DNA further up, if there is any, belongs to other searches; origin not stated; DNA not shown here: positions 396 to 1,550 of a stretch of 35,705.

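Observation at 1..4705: Defence islet: hsdM + AP-endonuclease-like TIM-barrel + GmrSD-DUF4268 fusion + 119-aa orphan, possibly one uncharacterised three-gene module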

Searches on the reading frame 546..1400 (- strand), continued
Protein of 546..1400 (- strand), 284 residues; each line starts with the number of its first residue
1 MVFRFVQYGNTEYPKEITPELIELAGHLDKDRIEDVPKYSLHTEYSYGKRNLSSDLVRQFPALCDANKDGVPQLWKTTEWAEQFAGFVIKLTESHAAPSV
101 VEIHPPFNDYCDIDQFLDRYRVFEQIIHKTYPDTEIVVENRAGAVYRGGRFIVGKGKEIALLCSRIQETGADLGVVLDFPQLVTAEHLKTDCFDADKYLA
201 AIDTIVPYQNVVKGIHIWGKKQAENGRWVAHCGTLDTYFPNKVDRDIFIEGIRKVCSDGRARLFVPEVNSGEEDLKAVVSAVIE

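Call 29: search_protein_families(library=pfam, proteins=[L010:6789-8819:+, L016:6974-9103:+, L001:9228-9977:+, L006:3617-4363:+, L010:8824-9534:+, L010:9535-9978:+, L009:1074-2201:+, L015:3-1067:+, L017:8668-9840:+, L005:1388-3004:+], max_evalue=0.01)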
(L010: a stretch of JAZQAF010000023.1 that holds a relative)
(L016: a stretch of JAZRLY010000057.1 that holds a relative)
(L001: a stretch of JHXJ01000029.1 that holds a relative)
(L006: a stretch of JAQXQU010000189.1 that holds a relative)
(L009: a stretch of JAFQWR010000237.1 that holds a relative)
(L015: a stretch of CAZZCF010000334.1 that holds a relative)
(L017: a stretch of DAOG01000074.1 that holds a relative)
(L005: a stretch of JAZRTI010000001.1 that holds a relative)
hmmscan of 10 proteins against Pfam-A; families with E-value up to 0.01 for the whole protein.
L010:6789-8819:+ (676 aa): 5 families
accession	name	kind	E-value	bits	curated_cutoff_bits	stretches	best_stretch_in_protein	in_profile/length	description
PF09848.15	SLFN-g3_helicase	-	3.6e-82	276.9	24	1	254-647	1-353/354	Schlafen group 3, DNA/RNA helicase domain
PF13191.12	AAA_16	-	5.3e-05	24.2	32.6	1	250-362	20-144/167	AAA ATPase domain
PF13401.12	AAA_22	-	0.0002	22.1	27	1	252-371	3-104/130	AAA domain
PF04851.21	ResIII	-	0.002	18.5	22.5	1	241-365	12-140/164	Type III restriction enzyme, res subunit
PF13604.12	AAA_30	-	0.0022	18.2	27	1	250-368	14-106/191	AAA domain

L016:6974-9103:+ (709 aa): 3 families
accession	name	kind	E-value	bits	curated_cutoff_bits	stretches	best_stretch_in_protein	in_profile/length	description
PF09848.15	SLFN-g3_helicase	-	6.3e-66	223.5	24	1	238-672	1-353/354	Schlafen group 3, DNA/RNA helicase domain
PF20720.3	nSTAND3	-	0.0013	18.9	27.2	1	235-340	14-123/155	Novel STAND NTPase 3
PF13481.12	AAA_25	-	0.0063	16.6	27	0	237-285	32-84/195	AAA domain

L001:9228-9977:+ (249 aa): 1 family
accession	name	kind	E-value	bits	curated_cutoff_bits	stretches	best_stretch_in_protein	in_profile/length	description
PF14992.11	TMCO5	-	0.0011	18.8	32.2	1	138-245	131-236/280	TMCO5 family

L006:3617-4363:+ (248 aa): 1 family
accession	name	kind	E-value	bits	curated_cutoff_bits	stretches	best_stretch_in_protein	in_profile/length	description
PF00730.31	HhH-GPD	-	4e-05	24.3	26.2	1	49-207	3-107/108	HhH-GPD superfamily base excision DNA repair protein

L010:8824-9534:+ (236 aa): 0 families

L010:9535-9978:+ (147 aa): 1 family
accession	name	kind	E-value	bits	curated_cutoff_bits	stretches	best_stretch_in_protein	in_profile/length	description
PF00570.28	HRDC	-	6.7e-20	71.3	23.8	1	73-140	1-68/68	HRDC domain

L009:1074-2201:+ (375 aa): 1 family
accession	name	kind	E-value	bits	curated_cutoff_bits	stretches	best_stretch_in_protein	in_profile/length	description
PF14253.11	AbiH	-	7.9e-40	138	30.9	1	18-289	1-259/260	Bacteriophage abortive infection AbiH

L015:3-1067:+ (354 aa): 1 family
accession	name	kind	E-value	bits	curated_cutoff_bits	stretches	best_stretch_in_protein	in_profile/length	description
PF00271.37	Helicase_C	-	4.2e-16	59.6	23.5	1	14-139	1-108/110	Helicase conserved C-terminal domain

L017:8668-9840:+ (390 aa): 1 family
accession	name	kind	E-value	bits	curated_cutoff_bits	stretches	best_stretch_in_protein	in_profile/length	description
PF18742.7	DpnII-MboI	-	2.4e-57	193.2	27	1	243-386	2-146/150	REase_DpnII-MboI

L005:1388-3004:+ (538 aa): 7 families
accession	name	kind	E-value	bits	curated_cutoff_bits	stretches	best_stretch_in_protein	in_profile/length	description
PF13304.12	AAA_21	-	1.8e-19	71.4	27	2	93-290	116-303/304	AAA domain, putative AbiEii toxin, Type IV TA system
PF13175.12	AAA_15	-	3e-14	53.9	32.1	2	1-51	1-48/374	AAA ATPase domain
PF02463.25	SMC_N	-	8.3e-12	45.4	40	1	3-293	2-205/220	RecF/RecN/SMC N terminal domain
PF13476.12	AAA_23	-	2.9e-07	31.8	27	1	5-246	1-184/201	AAA domain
PF13514.12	AAA_27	-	3.6e-06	27.2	22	1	1-47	1-47/206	AAA domain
PF00005.33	ABC_tran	-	0.00014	22.9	25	1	24-49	9-34/137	ABC transporter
PF13555.12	AAA_29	-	0.0016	18.6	27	1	14-49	12-45/61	P-loop containing region of AAA domain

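Call 31: search_solved_structures(query=A1, max_evalue=10, show_alignments=3)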
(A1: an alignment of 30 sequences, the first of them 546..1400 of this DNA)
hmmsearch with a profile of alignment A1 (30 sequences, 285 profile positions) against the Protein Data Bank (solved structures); distinct sequences matched with E-value up to 10: 5.
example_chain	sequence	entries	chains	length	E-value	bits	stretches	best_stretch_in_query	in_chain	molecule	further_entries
4xgs_A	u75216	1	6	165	0.45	13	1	90-162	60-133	Ferritin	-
4reu_A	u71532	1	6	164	0.59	12.7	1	90-162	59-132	Ferritin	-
1eum_A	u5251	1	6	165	0.59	12.6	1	90-162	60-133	FERRITIN 1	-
4ztt_A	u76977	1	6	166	0.6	12.6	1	90-162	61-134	ferritin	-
8fmw_Ag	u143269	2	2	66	0.97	11.9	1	185-238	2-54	50S ribosomal protein L35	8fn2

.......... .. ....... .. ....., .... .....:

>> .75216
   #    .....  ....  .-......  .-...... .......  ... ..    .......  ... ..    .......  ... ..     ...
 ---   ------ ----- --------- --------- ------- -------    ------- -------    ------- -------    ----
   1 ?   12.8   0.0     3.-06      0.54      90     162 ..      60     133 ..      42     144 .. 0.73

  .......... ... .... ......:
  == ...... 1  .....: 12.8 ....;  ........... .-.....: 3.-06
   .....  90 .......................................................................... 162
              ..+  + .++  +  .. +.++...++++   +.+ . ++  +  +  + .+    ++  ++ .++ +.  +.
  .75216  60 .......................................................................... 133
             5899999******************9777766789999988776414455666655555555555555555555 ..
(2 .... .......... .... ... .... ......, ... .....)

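Call 37: find_related_loci(query=A1, collection=viral_contigs, flank=8000)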
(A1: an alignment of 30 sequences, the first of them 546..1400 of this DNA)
Query A1 (284 aa) in viral_contigs; peptide patterns used: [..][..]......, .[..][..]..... (x = any residue, [..] = any of these).
36 stretches matched a pattern; 7 encode a relative of the query (tblastn E <= 1e-3); 7 distinct loci.
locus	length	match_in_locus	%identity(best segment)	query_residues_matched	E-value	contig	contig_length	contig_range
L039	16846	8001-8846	76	1-283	2e-140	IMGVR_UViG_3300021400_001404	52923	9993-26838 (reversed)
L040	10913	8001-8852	59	1-284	3e-118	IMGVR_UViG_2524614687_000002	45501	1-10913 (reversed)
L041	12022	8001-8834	59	3-279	3e-116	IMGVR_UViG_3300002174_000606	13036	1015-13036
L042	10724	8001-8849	57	3-284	4e-116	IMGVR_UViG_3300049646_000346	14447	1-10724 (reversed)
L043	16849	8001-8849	56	1-283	6e-113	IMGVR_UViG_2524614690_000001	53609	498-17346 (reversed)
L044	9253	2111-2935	38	6-280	1e-60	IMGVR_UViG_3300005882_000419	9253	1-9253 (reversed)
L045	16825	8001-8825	37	6-280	5e-61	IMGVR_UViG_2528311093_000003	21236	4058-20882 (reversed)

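Call 50: search_protein_families(library=pfam, alignment_id=A2, max_evalue=0.00001)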
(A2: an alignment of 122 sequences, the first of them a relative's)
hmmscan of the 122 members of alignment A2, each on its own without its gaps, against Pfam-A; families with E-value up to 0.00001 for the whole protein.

A. member 1, L001:4295-5704:- (469 aa): 1 family
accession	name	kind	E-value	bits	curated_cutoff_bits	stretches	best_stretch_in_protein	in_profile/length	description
PF02810.21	SEC-C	-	4.8e-08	33.2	20.4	1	442-457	2-17/19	SEC-C motif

B. families by the number of members that match (of 122 scanned): 111 families (the first 25 are shown)
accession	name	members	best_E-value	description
PF09848.15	SLFN-g3_helicase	9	1.1e-100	Schlafen group 3, DNA/RNA helicase domain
PF00580.27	UvrD-helicase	3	1.4e-61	UvrD/REP helicase N-terminal domain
PF13245.12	AAA_19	3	6e-21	AAA domain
PF01381.28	HTH_3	3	2.7e-19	Helix-turn-helix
PF13604.12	AAA_30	3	2.2e-12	AAA domain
PF01443.25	Viral_helicase1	3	2.3e-10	Viral superfamily 1 RNA helicase core domain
PF13560.12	HTH_31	3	2.9e-10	Helix-turn-helix domain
PF04851.21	ResIII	3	1.1e-08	Type III restriction enzyme, res subunit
PF02508.19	Rnf-Nqr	2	3.8e-70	Rnf-Nqr subunit, membrane protein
PF14253.11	AbiH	2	7.9e-40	Bacteriophage abortive infection AbiH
PF01327.26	Pep_deformylase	2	6.4e-31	Polypeptide deformylase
PF08378.17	NERD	2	1.1e-27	Nuclease-related domain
PF13086.12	AAA_11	2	2.2e-26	AAA domain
PF13175.12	AAA_15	2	2.6e-20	AAA ATPase domain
PF13304.12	AAA_21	2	1.8e-19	AAA domain, putative AbiEii toxin, Type IV TA system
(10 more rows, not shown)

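Call 51: search_protein_families(library=padloc, proteins=[L010:6789-8819:+, L021:8896-11034:+, L024:8864-10732:-, L041:5990-7966:+, L042:6131-7885:+, L042:2544-6131:+, L043:6949-7977:+, L016:9950-11461:+, L004:2189-3817:+, L001:9228-9977:+], max_evalue=0.00001)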
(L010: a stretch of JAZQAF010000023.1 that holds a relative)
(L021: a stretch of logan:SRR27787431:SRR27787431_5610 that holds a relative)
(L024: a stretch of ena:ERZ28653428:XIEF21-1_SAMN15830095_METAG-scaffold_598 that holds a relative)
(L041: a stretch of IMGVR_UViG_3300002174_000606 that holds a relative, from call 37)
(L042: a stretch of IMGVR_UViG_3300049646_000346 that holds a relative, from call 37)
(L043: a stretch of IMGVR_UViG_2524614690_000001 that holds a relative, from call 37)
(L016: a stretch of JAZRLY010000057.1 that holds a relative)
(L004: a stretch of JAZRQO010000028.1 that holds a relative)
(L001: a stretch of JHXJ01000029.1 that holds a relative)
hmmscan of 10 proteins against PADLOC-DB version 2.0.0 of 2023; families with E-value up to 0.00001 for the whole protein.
L010:6789-8819:+ (676 aa): 1 family
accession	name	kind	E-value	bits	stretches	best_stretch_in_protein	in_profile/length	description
PDLC05014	PDC-S41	-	2.3e-282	936.2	1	23-676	3-653/657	-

L021:8896-11034:+ (712 aa): 1 family
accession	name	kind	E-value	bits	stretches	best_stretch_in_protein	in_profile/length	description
PDLC05014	PDC-S41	-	3.9e-244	809.9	1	6-711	3-652/657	-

L024:8864-10732:- (622 aa): 3 families
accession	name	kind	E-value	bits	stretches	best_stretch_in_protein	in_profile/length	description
PDLC02350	AbiO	-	2.1e-14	51.2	1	236-420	174-329/468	AbiO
PDLC05014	PDC-S41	-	1.4e-13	48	1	397-606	429-622/657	-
PDLC02372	Nhi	-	2.2e-12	44.4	1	237-420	179-331/470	-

L041:5990-7966:+ (658 aa): 1 family
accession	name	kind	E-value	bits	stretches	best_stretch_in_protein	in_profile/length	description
PDLC05014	PDC-S41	-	1.1e-280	930.7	1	5-657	3-652/657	-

L042:6131-7885:+ (584 aa): 7 families
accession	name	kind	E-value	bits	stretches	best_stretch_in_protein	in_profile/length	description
PDLC03813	RTasNERD-Hel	-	8.1e-47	158.5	1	1-546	1-509/519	DRT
PDLC01087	C3a187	-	1.1e-20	72.1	1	20-285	21-255/559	NERD+UvrD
PDLC02350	AbiO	-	4.4e-12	43.5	1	225-549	178-454/468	AbiO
PDLC02372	Nhi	-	5e-11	39.9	1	226-486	183-402/470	-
PDLC00132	GajB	-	5.3e-07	26.6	0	329-463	214-344/625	UrvD helicase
PDLC01734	typeIV_RecD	-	1.2e-06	25.2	0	214-485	328-574/763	RecD_0_IVD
PDLC00109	GajB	-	9.5e-06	22.3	0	531-549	604-622/647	UrvD helicase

L042:2544-6131:+ (1195 aa): 21 families
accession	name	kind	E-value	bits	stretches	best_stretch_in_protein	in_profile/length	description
PDLC01089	C3a193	-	1.5e-166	554.5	1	57-1073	54-982/983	poss. alt. Cas3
PDLC02864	DpdF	-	3.7e-51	172.6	1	303-671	36-353/610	DpdF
PDLC02861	DpdF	-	7.9e-46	154.6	2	303-510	42-225/611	DpdF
PDLC02870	DpdF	-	3.7e-40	135.9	1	305-688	29-361/534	DpdF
PDLC03928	PsyrT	-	3.8e-38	129.3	2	307-469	40-189/689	-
PDLC02855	DpdF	-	3.1e-28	96.5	2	307-446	160-305/825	DpdF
PDLC02867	DpdF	-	6.9e-27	92.1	2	307-445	157-302/855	DpdF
PDLC02865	DpdF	-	8.4e-26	87.9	1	305-654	775-1078/1499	DpdF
PDLC02872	DpdF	-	6.1e-23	79.3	1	312-445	183-324/859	DpdF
PDLC02859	DpdF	-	4.8e-22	76.1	1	306-645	117-415/545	DpdF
PDLC02857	DpdF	-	1.2e-21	74.5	1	311-449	203-349/911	DpdF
PDLC02868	DpdF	-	2.9e-19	66.4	1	312-645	361-687/1078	DpdF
PDLC02862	DpdF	-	3.7e-17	59.5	1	307-443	138-287/811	DpdF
PDLC02858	DpdF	-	1.2e-12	45.3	1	596-645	415-464/504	DpdF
PDLC02707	PbeA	-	3.1e-12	43.9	0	587-645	559-617/672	PbeA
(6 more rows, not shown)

L043:6949-7977:+ (342 aa): 0 families

L016:9950-11461:+ (503 aa): 0 families

L004:2189-3817:+ (542 aa): 89 families (the best 25 are shown)
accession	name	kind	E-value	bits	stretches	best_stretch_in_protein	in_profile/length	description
PDLC00102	GajA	-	8.2e-161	534.1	1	1-534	1-529/532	AAA ATPase domain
PDLC00098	GajA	-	2.9e-139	463.2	1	1-534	1-531/534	AAA ATPase domain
PDLC00078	GajA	-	2.7e-40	136.6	1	1-517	1-553/580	AAA ATPase domain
PDLC00080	GajA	-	4.7e-28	96.3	2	211-467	209-466/622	AAA ATPase domain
PDLC00096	GajA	-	5e-28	96.2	2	213-451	196-466/630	AAA ATPase domain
PDLC00099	GajA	-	3.2e-27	93.7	2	209-461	213-474/626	AAA ATPase domain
PDLC00071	GajA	-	3.3e-27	93.5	2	200-462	174-453/588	AAA ATPase domain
PDLC00069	GajA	-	2.3e-26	90.5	2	1-106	1-94/687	AAA ATPase domain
PDLC00091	GajA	-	1.2e-24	85.2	2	285-455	292-484/627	AAA ATPase domain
PDLC04168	GajA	-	1.5e-24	84.7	2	204-461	185-453/570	-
PDLC00081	GajA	-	3.5e-24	83.5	1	1-447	1-442/574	AAA ATPase domain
PDLC00067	GajA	-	6.4e-24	82.4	2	199-511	193-534/604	AAA ATPase domain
PDLC00077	GajA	-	7e-24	82.3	2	239-489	271-548/616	AAA ATPase domain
PDLC00072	GajA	-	1.9e-22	77.5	2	280-448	337-511/709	AAA ATPase domain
PDLC02979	AriA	-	9.9e-22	76.2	2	1-173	1-148/373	-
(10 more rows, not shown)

L001:9228-9977:+ (249 aa): 0 families
